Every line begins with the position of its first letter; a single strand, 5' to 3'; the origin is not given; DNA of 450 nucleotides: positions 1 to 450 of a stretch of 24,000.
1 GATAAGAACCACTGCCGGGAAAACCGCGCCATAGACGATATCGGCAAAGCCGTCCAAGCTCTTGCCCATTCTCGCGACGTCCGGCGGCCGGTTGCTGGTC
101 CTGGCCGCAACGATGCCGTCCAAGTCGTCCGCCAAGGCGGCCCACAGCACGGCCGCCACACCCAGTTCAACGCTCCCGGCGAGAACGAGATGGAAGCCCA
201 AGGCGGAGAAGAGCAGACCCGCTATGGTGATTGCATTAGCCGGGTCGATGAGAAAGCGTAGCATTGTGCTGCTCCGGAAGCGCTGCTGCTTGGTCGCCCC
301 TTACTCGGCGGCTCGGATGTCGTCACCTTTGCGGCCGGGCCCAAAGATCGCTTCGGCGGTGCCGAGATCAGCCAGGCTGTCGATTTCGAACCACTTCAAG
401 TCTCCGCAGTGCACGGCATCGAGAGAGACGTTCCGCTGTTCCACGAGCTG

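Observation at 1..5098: Phosphonate operon with no visible Ppd: PEP mutase coupled to an aspartate-type aminotransferase plus Kennedy-like activation and transfer genes (candidate phosphonoalanine-type lipid or conjugate pathway)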

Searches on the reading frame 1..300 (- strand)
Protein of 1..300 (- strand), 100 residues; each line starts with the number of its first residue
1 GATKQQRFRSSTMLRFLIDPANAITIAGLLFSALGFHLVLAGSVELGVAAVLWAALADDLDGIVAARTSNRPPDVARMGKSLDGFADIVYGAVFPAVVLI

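Call 5: search_protein_families(library=pfam, proteins=[window:1-300:-], max_evalue=0.01)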
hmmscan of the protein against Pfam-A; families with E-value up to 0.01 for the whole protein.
window:1-300:- (100 aa): 1 family
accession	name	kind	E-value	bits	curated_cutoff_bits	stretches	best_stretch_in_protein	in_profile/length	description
PF01066.26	CDP-OH_P_transf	-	2.6e-06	28.4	22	1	21-98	4-76/152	CDP-alcohol phosphatidyltransferase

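Call 6: search_protein_families(library=ncbifam, proteins=[window:1-300:-], max_evalue=0.01)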
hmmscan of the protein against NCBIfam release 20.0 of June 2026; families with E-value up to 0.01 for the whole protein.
window:1-300:- (100 aa): 7 families
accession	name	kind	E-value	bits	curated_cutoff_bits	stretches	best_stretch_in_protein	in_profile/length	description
TIGR00473.1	pssA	equivalog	8.1e-08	32.5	107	1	30-99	6-71/153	CDP-diacylglycerol--serine O-phosphatidyltransferase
TIGR04217.1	archae_ser_T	exception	9.2e-08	32.1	200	1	22-99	11-83/221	archaetidylserine synthase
NF038086.1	anchor_synt_A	exception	2.9e-07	30.5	200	1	20-99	9-82/222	protein sorting system archaetidylserine synthase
NF040950.1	archin_ph_syn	equivalog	3.9e-07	30.1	180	1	14-89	19-95/191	archaetidylinositol phosphate synthase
NF038087.1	arch_ser_synth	exception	4.2e-07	29.8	240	1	18-99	4-83/216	archaetidylserine synthase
NF045883.1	PIPSynth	equivalog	0.00062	19.5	170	1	12-99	17-101/197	phosphatidylinositol phosphate synthase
NF053678.1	ClpnSynClsA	equivalog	0.0083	16.3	240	1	22-90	7-72/180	cardiolipin synthase ClsA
